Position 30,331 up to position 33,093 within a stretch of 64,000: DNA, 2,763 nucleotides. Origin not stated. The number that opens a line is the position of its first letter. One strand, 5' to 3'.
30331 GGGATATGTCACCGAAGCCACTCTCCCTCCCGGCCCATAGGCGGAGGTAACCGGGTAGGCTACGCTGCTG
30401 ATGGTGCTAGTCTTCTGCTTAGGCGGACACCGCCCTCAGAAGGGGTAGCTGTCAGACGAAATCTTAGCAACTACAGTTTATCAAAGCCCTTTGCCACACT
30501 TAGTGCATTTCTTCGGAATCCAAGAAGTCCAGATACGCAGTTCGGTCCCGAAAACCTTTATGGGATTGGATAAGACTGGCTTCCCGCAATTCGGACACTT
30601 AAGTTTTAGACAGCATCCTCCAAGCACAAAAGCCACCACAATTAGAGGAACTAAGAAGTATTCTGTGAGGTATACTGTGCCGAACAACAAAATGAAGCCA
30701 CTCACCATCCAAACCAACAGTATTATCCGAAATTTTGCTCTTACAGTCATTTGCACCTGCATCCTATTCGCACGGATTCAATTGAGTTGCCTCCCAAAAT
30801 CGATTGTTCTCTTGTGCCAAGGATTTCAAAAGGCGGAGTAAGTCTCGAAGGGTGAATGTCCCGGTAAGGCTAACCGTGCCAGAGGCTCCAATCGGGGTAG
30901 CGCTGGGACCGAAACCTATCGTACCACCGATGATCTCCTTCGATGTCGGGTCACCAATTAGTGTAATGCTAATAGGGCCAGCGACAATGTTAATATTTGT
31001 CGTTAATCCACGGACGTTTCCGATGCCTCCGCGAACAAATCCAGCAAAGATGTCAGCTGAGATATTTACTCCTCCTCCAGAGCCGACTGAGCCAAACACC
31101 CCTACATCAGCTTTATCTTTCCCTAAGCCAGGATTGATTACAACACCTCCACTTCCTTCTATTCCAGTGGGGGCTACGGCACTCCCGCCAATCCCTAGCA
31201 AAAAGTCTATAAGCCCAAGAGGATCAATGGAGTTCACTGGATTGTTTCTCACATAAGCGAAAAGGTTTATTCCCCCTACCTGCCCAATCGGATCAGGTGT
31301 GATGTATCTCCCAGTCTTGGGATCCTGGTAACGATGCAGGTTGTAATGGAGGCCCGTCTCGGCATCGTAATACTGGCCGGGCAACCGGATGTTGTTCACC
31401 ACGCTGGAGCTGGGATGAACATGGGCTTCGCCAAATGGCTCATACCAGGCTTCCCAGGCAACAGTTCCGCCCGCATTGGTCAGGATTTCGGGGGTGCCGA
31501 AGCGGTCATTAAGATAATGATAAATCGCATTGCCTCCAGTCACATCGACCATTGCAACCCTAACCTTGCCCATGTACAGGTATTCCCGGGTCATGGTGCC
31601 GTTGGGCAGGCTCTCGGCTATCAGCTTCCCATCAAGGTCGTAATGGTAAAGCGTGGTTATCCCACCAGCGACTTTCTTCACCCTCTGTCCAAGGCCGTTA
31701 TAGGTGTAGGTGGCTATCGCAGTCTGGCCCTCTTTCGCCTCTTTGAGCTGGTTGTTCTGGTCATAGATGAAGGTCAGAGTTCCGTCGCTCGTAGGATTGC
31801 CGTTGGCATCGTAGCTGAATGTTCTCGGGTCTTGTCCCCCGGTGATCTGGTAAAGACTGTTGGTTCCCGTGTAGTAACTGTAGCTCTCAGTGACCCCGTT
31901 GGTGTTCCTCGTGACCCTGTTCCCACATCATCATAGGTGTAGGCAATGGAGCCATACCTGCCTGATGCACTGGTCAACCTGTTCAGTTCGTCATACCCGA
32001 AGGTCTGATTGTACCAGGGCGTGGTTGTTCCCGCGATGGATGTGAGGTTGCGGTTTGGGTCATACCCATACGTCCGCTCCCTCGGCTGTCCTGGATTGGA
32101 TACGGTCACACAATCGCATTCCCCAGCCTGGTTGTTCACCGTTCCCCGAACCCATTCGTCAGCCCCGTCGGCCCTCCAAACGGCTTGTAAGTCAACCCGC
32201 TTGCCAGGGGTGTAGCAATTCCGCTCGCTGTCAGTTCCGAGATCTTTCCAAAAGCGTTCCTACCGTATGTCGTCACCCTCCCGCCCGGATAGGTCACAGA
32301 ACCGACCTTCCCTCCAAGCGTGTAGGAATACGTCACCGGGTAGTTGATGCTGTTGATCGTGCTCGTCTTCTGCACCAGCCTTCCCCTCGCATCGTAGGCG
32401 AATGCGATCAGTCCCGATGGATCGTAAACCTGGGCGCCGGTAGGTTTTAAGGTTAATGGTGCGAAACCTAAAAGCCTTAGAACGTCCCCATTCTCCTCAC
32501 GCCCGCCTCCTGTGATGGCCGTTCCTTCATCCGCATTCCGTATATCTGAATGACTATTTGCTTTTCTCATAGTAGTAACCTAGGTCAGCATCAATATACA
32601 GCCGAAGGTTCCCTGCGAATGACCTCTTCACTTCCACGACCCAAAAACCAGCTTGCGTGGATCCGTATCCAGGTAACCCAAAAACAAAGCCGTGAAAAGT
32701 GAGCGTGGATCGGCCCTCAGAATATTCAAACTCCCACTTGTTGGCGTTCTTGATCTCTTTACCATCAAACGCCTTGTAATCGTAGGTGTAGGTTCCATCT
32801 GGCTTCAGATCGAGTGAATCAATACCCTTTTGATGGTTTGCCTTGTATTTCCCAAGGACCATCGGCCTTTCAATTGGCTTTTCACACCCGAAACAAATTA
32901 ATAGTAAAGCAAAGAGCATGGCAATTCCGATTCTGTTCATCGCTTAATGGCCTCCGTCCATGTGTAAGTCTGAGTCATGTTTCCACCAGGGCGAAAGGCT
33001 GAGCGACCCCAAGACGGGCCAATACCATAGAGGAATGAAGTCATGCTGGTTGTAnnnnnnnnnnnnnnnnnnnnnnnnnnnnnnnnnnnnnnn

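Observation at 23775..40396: Conserved 56-75 bp hairpin element upstream of the RHS gene and at three cassette boundaries, fused to the same RHS codon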

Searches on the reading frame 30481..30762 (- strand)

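Call 87: search_protein_families(library=ncbifam, proteins=[L030:606-2354:-], max_evalue=0.00001)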
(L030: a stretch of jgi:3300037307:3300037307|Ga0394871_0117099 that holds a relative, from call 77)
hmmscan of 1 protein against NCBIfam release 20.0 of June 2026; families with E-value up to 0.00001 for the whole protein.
L030:606-2354:- (582 aa): 6 families
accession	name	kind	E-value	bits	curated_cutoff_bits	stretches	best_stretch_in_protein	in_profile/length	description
NF033551.1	transpos_IS1182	equivalog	5e-53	180.7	270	1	46-537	38-487/488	IS1182 family transposase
NF033593.1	transpos_ISNCY_1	equivalog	4.8e-13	48.6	325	1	480-536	387-443/444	ISNCY family transposase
NF033578.1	transpos_IS5_1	equivalog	2.3e-11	43.5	275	0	46-161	32-148/419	IS5 family transposase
NF033581.1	transpos_IS5_4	equivalog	8.9e-07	28.5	140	0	52-157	21-125/285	IS5 family transposase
NF033520.1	transpos_IS982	equivalog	4e-06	26.6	130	0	472-533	181-242/243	IS982 family transposase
NF033580.1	transpos_IS5_3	equivalog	9.8e-06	25.3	110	0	262-379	89-205/258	IS5 family transposase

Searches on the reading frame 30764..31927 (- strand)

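Call 16: search_protein_families(library=pfam, proteins=[window:30764-31927:-], max_evalue=0.01)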
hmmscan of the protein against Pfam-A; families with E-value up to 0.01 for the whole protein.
window:30764-31927:- (387 aa): 3 families
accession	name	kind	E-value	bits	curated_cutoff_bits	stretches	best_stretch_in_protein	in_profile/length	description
PF03527.20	RHS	-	2.7e-07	30.8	27.9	1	135-168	1-34/38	RHS protein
PF05593.20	RHS_repeat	-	2.6e-06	28.1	22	0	55-84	1-30/38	RHS Repeat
PF25023.1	TEN_YD-shell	-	0.00051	18.7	50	1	39-234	689-894/909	Teneurin YD-shell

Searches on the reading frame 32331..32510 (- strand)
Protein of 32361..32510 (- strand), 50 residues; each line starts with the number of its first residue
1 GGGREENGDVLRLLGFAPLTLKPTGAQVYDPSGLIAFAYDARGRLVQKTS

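Call 32: find_homologous_proteins(query=A2, max_evalue=10)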
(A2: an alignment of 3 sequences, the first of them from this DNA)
Query A2 (3 sequences) (59 aa, profile of the alignment): 2 proteins with E <= 10 among 57 candidates.
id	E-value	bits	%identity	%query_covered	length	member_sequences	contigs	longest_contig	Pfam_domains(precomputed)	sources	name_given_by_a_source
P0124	4.5e-10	57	74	53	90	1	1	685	PF05593.20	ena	-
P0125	1.8e-1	29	45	49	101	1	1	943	PF05593.20,PF25023.2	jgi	jgi:YD repeat-containing protein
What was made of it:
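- Tried and rejected: (2) A protein search with a short profile of the translated element (call 32) missed even known positives, so it is uninformative.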

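Call 68: search_protein_representatives(protein=window:32361-32510:-)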
Query: 50 residues. Proteins with E-value up to 0.001 (for the whole library): 479; up to 1e-10: 1; up to 1e-30: 0. The best 150 are listed.
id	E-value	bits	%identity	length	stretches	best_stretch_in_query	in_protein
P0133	9.1e-17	75.3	79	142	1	3-50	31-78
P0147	3.2e-10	55.0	51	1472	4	28-49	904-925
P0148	3.3e-10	55.0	44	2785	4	27-49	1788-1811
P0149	1.1e-09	53.4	44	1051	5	28-49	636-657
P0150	1.2e-09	53.2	48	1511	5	27-49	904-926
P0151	1.6e-09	52.8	52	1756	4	28-49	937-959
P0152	1.6e-09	52.8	50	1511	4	28-49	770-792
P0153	2.2e-09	52.4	42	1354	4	29-49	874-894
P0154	2.3e-09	52.3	44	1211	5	7-48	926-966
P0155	2.6e-09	52.1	48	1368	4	28-49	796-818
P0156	2.7e-09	52.1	52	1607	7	20-47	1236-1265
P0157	3.7e-09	51.7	48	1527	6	28-47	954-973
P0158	4.5e-09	51.4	52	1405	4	28-49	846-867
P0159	6.9e-09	50.8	55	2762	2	28-49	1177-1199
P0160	7.1e-09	50.8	50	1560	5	27-49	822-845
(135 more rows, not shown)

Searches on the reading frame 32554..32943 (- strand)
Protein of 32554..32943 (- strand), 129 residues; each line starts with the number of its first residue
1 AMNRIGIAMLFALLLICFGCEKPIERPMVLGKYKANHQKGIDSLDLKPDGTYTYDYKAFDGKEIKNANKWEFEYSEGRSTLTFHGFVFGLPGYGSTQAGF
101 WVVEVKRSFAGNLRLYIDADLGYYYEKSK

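Call 16: search_protein_families(library=pfam, proteins=[window:32554-32943:-], max_evalue=0.01)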
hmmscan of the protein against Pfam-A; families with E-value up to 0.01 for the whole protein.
window:32554-32943:- (129 aa): 0 families

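Call 69: find_encoding_contigs(protein=window:32554-32940:-, flank=10000, max_places=10)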
Protein window:32554-32940:- (128 aa): 2 contigs read that carry it; 2 places shown.
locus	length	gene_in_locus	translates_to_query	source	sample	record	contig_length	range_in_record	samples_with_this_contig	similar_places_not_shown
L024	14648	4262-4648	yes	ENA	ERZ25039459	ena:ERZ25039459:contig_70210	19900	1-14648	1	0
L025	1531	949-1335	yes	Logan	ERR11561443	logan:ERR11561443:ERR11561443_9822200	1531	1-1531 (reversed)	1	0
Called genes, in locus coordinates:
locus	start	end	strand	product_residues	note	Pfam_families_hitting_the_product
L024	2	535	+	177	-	?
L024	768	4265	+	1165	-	PF25023:TEN_YD-shell, PF05593:RHS_repeat, PF25023:TEN_YD-shell, PF03527:RHS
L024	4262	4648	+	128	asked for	-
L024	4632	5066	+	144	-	PF05593:RHS_repeat (faint)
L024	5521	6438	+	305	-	PF25023:TEN_YD-shell (faint), PF03527:RHS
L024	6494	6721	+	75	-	-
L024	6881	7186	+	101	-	-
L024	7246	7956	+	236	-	-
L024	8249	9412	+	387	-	PF05593:RHS_repeat (faint), PF20148:DUF6531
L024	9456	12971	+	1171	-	PF25023:TEN_YD-shell, PF05593:RHS_repeat, PF25023:TEN_YD-shell, PF03527:RHS (weak)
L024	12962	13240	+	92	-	-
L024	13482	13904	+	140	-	-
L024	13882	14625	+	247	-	-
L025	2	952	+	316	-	?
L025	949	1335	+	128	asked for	-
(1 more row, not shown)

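Call 75: list_cluster_members(proteins=[P0133, P0136, P0130, window:32554-32940:-, window:23960-24238:-, window:22577-23320:-, window:29246-30076:-, window:30481-30762:-])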
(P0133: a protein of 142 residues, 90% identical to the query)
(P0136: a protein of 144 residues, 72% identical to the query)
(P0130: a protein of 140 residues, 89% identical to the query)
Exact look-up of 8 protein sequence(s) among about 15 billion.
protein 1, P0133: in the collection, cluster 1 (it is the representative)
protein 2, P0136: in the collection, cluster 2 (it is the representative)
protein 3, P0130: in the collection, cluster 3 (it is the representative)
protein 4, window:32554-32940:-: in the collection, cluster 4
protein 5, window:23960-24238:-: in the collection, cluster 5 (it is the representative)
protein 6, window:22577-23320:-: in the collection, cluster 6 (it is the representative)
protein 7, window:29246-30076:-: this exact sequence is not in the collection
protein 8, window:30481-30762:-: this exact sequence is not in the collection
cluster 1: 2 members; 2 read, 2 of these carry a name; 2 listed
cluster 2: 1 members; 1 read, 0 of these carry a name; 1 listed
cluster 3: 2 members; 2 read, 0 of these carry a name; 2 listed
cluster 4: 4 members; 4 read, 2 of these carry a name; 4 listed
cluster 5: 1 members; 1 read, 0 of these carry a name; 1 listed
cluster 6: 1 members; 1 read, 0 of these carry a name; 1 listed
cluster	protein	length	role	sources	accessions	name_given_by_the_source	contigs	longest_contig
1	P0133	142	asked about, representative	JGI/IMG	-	YD repeat-containing protein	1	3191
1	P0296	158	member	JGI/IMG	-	YD repeat-containing protein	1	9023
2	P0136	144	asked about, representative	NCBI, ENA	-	-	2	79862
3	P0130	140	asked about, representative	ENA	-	-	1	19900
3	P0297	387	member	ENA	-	-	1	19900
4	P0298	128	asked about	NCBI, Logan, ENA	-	-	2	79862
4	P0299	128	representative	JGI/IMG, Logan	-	hypothetical protein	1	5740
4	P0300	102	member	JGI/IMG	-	hypothetical protein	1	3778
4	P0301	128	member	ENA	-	-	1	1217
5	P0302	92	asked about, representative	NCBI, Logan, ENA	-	-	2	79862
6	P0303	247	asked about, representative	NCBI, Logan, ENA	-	-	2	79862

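Call 76: find_encoding_contigs(protein=P0299, flank=10000, max_places=10)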
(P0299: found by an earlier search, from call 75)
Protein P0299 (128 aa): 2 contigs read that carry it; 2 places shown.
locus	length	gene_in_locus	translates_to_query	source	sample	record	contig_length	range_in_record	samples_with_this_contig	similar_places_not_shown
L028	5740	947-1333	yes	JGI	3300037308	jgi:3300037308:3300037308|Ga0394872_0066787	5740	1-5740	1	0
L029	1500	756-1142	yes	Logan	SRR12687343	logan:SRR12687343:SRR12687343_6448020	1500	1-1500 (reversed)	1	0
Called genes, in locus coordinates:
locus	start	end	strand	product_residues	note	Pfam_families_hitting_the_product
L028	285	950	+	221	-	-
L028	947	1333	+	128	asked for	-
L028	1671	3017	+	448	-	PF05593:RHS_repeat (faint), PF25023:TEN_YD-shell, PF03527:RHS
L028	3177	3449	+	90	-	-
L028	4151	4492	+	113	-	PF03527:RHS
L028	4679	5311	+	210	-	-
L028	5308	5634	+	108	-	-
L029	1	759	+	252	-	?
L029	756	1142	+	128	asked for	-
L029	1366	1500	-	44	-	?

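Call 77: find_encoding_contigs(protein=P0300, flank=10000, max_places=10)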
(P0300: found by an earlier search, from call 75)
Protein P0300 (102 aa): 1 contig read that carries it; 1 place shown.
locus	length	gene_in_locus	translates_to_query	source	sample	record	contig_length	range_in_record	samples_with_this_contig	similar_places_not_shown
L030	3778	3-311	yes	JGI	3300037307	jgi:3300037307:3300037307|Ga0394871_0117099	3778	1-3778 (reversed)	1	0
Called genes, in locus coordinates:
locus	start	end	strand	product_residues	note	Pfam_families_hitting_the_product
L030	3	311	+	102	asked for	?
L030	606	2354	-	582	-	PF05598:DUF772, PF01609:DDE_Tnp_1, PF13751:DDE_Tnp_1_6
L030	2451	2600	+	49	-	-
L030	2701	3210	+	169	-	-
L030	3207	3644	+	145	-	PF07973:tRNA_SAD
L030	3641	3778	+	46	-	?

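Call 87: search_protein_families(library=ncbifam, proteins=[L030:606-2354:-], max_evalue=0.00001)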
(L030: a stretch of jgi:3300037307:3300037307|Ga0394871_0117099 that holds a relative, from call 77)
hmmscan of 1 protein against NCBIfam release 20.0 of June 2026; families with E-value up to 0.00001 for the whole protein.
L030:606-2354:- (582 aa): 6 families
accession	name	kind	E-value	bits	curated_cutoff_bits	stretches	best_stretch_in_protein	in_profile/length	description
NF033551.1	transpos_IS1182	equivalog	5e-53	180.7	270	1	46-537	38-487/488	IS1182 family transposase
NF033593.1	transpos_ISNCY_1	equivalog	4.8e-13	48.6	325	1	480-536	387-443/444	ISNCY family transposase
NF033578.1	transpos_IS5_1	equivalog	2.3e-11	43.5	275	0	46-161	32-148/419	IS5 family transposase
NF033581.1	transpos_IS5_4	equivalog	8.9e-07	28.5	140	0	52-157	21-125/285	IS5 family transposase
NF033520.1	transpos_IS982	equivalog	4e-06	26.6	130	0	472-533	181-242/243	IS982 family transposase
NF033580.1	transpos_IS5_3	equivalog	9.8e-06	25.3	110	0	262-379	89-205/258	IS5 family transposase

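Call 95: search_dna_similar(query=L030:606-2354:-, collection=plasmids, mode=protein, max_evalue=1e-20, max_rows=12)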
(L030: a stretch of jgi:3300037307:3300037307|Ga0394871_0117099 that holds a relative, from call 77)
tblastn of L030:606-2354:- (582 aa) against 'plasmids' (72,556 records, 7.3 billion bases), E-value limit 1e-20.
Records with a match: 41; places in all: 46; records where one place covers at least 80% of the query: 39.
Best place of each record, by identity: <60% 41.
By first word of the organism name: Streptomyces 23; Deinococcus 5; Microvirga 2; Nostoc 2; Methylobacterium 2; Halanaeroarchaeum 2; Streptantibioticus 2; Acaryochloris 1; Embleya 1; Kitasatospora 1.
By predicted mobility (MOB-suite, as given by PLSDB): non-mobilizable 27; mobilizable 12; conjugative 2.
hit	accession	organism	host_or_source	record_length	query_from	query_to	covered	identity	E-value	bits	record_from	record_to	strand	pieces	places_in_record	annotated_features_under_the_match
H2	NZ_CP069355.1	Microvirga sp. VF16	Vachellia farnesiana,Cell culture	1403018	30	536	87%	28.2%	9e-44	175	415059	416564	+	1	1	none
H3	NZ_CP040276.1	Nostoc sp. C052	Blasia pusilla,pure culture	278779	45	534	84%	29.1%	9e-36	151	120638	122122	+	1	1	IS1182 family transposase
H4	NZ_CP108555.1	Streptomyces sp. NBC_01207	-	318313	42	578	92%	26.5%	7e-29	130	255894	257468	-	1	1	IS1182 family transposase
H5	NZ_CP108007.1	Streptomyces sp. NBC_00335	-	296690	42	563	90%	27.2%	3e-27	125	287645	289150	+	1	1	IS1182 family transposase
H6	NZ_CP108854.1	Streptomyces sp. NBC_00841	-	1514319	42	578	92%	26.3%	3e-31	137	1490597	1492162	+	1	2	record has no annotation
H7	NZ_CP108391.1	Streptomyces sp. NBC_01320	-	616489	42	578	92%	25.9%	6e-29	130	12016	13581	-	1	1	IS1182 family transposase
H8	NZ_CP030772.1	Streptomyces sp. YIM 121038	pure culture,soil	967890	39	534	85%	27.5%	1e-21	107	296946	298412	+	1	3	IS1182 family transposase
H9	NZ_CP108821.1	Streptomyces chartreusis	-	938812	37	534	86%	26.9%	3e-26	121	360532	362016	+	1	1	IS1182 family transposase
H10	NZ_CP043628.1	Methylobacterium aquaticum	Prosopis cineraria,pure bacterial ...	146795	33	549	89%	25.9%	2e-23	113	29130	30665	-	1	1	IS1182 family transposase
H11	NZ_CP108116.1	Streptomyces sp. NBC_00212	-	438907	42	549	87%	26.2%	6e-27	124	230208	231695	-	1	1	IS1182 family transposase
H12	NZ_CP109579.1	Streptomyces sp. NBC_01369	-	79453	42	534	85%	26.9%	2e-28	128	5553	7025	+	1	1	IS1182 family transposase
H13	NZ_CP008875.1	Halanaeroarchaeum sulfurireducens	-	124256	1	537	92%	24.6%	4e-26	121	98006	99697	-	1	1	transposase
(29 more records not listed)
